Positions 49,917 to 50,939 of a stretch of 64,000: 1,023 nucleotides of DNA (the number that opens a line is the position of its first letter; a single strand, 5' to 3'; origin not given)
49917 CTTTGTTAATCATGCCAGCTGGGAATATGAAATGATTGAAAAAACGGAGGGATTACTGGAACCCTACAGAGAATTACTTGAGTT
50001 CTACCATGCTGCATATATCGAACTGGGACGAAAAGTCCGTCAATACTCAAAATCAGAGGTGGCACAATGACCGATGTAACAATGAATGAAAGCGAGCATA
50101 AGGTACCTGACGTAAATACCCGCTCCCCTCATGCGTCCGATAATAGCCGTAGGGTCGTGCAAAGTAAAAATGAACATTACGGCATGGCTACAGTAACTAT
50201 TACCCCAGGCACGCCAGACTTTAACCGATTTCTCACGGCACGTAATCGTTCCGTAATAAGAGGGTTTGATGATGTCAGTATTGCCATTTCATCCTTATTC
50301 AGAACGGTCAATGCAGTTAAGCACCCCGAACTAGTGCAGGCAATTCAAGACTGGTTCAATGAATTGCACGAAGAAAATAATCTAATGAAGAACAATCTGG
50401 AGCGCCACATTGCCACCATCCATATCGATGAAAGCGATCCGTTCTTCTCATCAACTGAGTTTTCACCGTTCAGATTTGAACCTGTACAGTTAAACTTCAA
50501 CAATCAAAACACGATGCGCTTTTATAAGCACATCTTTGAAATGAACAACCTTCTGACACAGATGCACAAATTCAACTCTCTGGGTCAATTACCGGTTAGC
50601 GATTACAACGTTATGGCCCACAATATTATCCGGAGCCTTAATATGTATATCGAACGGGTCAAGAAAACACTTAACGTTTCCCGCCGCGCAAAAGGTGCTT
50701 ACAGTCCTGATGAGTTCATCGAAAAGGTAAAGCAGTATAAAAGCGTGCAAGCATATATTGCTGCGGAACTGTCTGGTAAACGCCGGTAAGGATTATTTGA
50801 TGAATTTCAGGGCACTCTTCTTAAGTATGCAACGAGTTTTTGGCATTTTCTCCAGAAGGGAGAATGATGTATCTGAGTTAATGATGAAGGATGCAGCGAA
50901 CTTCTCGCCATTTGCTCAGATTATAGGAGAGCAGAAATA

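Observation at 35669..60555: Recurrent 15-bp palindrome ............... confined to the transfer region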

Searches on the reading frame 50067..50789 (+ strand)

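Call 21: search_protein_families(proteins=[window:50067-50789:+], library=ncbifam, max_evalue=0.1)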
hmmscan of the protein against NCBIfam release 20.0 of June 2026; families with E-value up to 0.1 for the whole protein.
window:50067-50789:+ (240 aa): 2 families
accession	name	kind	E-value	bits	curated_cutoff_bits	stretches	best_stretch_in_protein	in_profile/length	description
NF052281.1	rhizopine_MocR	equivalog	0.012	14.3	650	1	4-97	85-176/479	rhizopine catabolism transcriptional regulator MocR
NF045695.1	seleno_TsoA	equivalog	0.04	14.3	170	1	79-106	82-109/144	LULAXC motif selenoprotein TsoA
